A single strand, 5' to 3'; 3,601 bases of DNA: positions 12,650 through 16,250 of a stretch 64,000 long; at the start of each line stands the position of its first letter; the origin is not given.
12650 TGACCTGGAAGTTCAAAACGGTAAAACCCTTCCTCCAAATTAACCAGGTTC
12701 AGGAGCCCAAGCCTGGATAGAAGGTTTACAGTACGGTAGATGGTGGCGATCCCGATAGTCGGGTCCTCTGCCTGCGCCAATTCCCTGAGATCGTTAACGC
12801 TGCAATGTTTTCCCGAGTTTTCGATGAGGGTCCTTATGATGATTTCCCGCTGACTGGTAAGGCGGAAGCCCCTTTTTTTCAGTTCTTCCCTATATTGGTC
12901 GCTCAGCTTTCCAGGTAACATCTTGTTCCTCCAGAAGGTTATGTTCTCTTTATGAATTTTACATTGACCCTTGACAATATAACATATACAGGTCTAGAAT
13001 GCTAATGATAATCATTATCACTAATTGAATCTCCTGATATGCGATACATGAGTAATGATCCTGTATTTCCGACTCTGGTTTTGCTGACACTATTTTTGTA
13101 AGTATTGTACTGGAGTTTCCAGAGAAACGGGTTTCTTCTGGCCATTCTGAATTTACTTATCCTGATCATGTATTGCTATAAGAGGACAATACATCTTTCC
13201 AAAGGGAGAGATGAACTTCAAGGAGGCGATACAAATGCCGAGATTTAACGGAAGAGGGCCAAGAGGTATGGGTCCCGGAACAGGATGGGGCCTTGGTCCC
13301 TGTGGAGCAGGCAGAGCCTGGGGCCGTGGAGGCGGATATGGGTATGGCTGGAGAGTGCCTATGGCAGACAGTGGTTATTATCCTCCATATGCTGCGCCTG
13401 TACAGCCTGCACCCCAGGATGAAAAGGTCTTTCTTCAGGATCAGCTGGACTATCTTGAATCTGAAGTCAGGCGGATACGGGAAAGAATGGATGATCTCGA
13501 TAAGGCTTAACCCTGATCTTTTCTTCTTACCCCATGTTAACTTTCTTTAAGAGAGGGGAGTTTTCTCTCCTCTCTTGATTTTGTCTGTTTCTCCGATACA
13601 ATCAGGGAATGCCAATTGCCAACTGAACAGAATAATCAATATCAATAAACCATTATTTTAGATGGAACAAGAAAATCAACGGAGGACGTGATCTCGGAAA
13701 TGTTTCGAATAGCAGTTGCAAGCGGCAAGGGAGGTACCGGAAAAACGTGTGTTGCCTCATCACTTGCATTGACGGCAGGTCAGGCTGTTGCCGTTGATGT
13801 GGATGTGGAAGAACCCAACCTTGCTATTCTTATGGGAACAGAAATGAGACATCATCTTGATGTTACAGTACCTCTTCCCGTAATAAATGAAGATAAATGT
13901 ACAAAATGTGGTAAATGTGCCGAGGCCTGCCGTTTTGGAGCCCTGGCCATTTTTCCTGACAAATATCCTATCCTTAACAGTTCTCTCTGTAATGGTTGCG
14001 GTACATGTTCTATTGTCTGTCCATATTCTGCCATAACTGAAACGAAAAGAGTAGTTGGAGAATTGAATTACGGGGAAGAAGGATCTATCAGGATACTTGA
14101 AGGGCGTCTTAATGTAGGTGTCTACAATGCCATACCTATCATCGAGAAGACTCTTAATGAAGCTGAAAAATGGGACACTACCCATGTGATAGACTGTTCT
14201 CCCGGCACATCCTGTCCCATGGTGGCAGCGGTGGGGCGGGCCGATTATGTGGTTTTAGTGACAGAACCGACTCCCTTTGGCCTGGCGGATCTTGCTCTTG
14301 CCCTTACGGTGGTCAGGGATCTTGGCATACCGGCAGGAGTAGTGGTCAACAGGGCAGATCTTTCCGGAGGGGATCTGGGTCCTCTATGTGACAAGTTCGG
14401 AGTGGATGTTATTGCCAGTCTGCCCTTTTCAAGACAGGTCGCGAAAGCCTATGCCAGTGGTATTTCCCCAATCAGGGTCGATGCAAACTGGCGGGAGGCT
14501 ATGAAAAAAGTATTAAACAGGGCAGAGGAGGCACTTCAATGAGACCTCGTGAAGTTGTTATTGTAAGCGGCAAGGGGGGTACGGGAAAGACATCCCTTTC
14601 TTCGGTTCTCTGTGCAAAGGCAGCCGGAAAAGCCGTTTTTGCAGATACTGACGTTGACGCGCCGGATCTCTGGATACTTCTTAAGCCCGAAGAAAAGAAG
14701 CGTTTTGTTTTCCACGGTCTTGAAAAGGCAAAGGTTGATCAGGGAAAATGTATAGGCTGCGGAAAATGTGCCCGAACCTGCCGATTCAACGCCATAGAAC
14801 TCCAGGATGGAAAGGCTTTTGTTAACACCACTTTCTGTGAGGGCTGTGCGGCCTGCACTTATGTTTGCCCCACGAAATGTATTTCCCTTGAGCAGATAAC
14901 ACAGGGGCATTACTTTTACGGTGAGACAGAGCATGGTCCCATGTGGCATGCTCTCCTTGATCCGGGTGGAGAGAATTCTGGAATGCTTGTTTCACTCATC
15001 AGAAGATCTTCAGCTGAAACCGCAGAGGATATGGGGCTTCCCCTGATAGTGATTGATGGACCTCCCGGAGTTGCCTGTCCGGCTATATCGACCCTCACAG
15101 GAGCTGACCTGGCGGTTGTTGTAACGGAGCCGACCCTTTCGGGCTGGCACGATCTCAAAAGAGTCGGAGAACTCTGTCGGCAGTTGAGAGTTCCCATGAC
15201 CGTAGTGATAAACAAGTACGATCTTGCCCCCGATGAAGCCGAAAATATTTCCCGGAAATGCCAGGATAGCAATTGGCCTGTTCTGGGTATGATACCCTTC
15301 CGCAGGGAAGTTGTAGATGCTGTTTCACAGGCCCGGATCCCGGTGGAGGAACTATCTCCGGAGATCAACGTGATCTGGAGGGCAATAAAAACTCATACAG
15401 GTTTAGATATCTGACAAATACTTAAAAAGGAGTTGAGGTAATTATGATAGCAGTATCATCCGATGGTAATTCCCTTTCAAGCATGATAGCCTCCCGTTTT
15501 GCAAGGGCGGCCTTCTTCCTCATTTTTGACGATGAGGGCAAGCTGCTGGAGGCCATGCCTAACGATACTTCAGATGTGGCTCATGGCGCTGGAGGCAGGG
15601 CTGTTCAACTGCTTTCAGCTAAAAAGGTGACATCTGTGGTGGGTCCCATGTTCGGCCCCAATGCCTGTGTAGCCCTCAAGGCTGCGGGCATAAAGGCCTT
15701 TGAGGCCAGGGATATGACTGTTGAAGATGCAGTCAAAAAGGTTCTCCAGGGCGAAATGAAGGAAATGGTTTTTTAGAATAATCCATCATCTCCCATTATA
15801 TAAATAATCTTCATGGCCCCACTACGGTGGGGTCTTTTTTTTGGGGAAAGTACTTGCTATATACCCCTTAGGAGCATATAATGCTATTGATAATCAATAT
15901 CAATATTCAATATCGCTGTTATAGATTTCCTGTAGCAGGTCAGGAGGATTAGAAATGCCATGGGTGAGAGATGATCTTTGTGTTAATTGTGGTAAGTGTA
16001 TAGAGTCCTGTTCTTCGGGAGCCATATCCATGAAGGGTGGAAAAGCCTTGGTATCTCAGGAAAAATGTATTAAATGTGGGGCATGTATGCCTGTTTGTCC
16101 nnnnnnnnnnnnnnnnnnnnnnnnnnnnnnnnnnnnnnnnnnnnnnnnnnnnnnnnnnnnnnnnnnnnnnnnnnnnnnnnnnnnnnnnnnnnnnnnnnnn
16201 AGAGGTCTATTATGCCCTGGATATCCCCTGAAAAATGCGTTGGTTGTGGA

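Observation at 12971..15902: Two promoters with identical geometry carry near-identical Fur boxes, and one box serves divergent face-to-face promoters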

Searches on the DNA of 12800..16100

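Call 44: search_rna_families(source=window, start=12800, end=16100, threshold=evalue, max_evalue=1)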
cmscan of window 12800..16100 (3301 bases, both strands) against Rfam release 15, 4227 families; matches with E-value up to 1: 2.
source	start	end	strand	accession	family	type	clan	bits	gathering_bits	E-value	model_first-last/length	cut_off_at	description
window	15757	15845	+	RF02076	STnc100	Gene; sRNA;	-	24.4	47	0.016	1-206/206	no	Gammaproteobacterial sRNA STnc100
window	15708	15836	+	RF00195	RsmY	Gene; sRNA;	CL00106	18.9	57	0.13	1-121/121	no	RsmY RNA family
